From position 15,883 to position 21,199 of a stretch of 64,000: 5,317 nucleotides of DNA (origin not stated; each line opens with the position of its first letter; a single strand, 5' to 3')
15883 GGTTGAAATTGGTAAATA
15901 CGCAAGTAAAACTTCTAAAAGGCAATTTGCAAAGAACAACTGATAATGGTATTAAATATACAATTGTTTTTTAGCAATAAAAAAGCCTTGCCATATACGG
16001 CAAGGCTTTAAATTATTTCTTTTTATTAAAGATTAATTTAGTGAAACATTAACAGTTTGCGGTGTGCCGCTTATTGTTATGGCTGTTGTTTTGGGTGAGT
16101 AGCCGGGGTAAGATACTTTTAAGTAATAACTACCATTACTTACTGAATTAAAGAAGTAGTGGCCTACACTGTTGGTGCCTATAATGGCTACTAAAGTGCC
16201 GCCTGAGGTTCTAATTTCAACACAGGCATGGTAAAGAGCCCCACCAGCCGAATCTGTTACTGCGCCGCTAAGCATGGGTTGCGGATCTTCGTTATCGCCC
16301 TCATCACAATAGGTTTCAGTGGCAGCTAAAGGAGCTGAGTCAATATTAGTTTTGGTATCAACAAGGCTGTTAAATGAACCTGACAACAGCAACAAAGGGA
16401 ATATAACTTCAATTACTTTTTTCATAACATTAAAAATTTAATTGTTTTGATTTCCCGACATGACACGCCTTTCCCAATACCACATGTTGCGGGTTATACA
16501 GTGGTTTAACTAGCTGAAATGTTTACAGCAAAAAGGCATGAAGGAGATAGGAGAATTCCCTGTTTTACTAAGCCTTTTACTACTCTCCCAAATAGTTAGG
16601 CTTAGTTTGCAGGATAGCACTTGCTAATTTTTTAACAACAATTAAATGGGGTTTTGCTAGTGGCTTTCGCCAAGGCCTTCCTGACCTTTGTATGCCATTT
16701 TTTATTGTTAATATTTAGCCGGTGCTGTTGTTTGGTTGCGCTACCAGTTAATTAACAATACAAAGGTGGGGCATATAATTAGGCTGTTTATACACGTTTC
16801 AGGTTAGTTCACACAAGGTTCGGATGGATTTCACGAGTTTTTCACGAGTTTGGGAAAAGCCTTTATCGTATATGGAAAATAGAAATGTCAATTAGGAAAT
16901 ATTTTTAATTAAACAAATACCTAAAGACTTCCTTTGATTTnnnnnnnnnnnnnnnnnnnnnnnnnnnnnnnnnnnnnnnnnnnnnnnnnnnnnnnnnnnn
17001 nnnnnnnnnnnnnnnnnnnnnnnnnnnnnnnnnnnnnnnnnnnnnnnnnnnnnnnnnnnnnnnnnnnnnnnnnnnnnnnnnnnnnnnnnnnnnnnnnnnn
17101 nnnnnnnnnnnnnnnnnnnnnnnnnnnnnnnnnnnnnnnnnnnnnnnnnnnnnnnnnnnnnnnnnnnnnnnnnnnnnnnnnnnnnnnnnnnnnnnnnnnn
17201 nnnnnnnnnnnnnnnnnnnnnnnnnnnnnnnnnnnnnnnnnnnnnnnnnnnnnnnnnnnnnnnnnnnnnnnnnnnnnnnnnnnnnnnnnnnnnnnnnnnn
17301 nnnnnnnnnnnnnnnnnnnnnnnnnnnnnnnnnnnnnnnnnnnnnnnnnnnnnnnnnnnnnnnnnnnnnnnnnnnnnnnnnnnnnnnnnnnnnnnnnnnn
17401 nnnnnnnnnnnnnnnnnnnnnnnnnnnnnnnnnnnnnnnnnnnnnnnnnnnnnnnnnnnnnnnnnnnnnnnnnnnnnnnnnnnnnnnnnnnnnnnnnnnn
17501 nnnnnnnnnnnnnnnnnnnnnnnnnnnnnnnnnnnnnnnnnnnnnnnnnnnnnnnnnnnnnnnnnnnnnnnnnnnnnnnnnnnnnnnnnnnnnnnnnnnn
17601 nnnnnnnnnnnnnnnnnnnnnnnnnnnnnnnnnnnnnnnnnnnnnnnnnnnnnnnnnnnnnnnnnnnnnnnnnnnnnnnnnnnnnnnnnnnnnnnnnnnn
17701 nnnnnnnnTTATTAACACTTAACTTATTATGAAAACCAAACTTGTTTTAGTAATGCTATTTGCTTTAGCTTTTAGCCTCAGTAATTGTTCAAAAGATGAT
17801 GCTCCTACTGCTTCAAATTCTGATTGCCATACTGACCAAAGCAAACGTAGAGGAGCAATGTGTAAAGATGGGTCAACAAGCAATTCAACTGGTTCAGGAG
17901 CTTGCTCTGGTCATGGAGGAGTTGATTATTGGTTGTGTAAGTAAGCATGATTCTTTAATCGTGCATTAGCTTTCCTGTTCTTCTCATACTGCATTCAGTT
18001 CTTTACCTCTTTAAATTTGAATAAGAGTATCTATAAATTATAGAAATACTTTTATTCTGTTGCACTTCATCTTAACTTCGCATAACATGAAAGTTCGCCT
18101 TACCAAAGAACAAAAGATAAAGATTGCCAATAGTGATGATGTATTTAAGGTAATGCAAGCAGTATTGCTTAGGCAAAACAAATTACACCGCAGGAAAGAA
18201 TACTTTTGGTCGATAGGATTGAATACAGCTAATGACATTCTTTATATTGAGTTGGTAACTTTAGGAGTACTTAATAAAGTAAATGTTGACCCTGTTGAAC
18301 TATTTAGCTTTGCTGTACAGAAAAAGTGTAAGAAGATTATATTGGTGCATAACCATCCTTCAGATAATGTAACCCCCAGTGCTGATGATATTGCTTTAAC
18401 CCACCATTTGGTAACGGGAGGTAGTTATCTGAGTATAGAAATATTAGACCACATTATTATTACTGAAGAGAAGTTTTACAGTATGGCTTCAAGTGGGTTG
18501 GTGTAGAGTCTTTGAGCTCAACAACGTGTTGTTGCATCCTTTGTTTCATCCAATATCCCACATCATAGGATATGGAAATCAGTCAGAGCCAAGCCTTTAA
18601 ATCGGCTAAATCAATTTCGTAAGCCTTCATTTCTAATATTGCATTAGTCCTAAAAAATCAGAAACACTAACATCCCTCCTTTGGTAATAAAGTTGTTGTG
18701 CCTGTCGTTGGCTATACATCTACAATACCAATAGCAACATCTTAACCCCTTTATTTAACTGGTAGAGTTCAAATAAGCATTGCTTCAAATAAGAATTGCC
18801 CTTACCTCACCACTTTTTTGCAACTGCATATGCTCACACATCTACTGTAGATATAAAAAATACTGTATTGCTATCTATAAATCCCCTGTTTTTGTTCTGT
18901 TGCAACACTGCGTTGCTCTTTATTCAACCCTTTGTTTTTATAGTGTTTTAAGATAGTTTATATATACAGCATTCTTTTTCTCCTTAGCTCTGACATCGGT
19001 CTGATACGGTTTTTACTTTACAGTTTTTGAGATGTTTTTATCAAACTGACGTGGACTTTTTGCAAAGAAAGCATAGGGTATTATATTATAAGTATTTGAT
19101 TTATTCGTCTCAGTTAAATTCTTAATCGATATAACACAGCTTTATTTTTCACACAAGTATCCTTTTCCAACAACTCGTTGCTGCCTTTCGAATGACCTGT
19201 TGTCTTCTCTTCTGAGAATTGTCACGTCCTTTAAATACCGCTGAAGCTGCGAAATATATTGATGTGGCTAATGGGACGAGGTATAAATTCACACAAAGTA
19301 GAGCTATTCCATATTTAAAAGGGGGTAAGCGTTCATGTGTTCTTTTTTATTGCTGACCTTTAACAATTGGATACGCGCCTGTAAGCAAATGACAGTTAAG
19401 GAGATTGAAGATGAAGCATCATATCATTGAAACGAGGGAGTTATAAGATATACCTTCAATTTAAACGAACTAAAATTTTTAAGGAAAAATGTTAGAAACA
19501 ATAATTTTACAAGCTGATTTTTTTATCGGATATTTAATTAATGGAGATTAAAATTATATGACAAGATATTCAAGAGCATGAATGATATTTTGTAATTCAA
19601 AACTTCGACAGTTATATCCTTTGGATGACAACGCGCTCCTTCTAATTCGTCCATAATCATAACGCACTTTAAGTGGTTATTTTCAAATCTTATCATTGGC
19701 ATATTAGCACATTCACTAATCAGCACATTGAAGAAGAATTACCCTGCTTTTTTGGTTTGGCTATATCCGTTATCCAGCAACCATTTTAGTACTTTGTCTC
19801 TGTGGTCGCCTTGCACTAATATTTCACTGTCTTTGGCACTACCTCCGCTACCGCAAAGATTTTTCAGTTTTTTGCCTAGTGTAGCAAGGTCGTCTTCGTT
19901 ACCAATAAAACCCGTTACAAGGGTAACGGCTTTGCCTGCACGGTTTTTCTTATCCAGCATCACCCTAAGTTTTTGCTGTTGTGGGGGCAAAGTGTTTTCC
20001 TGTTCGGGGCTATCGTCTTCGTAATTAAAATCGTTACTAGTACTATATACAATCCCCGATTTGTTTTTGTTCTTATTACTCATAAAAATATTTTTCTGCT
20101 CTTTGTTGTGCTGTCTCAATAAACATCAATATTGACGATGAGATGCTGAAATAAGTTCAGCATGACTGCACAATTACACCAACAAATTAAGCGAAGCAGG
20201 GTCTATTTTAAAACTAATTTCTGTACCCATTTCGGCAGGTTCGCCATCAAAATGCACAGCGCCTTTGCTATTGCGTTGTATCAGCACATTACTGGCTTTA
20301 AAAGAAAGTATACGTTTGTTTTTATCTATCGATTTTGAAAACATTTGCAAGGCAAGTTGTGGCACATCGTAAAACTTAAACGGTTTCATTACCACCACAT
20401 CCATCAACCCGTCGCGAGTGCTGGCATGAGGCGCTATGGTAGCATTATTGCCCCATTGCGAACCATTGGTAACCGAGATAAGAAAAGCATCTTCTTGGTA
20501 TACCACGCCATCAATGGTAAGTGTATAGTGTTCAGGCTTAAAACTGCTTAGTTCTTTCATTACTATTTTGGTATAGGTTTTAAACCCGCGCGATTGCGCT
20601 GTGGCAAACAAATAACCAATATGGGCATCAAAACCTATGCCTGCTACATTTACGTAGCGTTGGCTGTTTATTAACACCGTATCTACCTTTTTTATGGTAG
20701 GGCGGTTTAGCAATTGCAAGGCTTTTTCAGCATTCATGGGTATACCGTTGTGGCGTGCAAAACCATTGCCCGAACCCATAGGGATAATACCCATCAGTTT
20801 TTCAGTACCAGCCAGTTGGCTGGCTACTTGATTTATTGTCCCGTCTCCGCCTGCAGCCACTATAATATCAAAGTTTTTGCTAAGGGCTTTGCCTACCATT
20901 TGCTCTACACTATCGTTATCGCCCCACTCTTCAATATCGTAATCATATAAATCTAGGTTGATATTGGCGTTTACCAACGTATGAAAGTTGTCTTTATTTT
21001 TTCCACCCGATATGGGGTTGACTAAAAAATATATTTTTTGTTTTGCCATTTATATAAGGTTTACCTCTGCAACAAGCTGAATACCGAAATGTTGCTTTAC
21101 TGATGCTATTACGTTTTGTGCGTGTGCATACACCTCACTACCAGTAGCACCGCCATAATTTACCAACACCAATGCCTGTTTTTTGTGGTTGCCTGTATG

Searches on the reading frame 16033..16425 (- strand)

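Call 53: search_protein_families(library=pfam, proteins=[window:16033-16425:-], max_evalue=0.0001)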
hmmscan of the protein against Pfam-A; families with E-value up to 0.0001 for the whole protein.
window:16033-16425:- (130 aa): 3 families
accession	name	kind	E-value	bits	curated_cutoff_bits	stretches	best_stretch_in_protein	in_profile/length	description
PF13620.12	CarboxypepD_reg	-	7.2e-13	49.1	32.3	1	52-129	2-81/82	Carboxypeptidase regulatory-like domain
PF13715.12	CarbopepD_reg_2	-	1.7e-07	31.6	32.2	1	52-127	1-74/88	CarboxypepD_reg-like domain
PF17210.9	SdrD_B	-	7.6e-05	23.3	29.7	0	67-110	27-70/112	SdrD B-like domain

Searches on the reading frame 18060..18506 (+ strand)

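Call 53: search_protein_families(library=pfam, proteins=[window:18060-18506:+], max_evalue=0.0001)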
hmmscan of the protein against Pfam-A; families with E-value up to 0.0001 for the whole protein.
window:18060-18506:+ (148 aa): 1 family
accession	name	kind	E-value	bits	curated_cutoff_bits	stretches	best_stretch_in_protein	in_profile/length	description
PF04002.20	RadC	-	1.9e-33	115.4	22.1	1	23-146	2-120/121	RadC-like JAB domain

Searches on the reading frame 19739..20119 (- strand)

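Call 53: search_protein_families(library=pfam, proteins=[window:19739-20119:-], max_evalue=0.0001)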
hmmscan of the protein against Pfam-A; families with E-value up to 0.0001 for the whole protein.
window:19739-20119:- (126 aa): 1 family
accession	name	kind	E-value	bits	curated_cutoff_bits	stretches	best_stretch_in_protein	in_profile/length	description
PF01253.27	SUI1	-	4.2e-20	72.4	25.5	1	47-119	1-76/77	Translation initiation factor SUI1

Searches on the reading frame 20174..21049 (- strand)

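Call 54: search_protein_families(library=pfam, proteins=[window:20174-21049:-], max_evalue=0.0001)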
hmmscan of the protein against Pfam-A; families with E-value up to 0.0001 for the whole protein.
window:20174-21049:- (291 aa): 3 families
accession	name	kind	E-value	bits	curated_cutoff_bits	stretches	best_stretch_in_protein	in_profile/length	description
PF00781.29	DAGK_cat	-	3.3e-27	95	23.6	1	5-125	1-123/125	Diacylglycerol kinase catalytic domain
PF19279.4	YegS_C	-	4.6e-22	78.9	27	1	137-290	4-157/158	YegS C-terminal NAD kinase beta sandwich-like domain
PF01513.26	NAD_kinase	-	2.1e-05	25.3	25.5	1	49-93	62-106/130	ATP-NAD kinase N-terminal domain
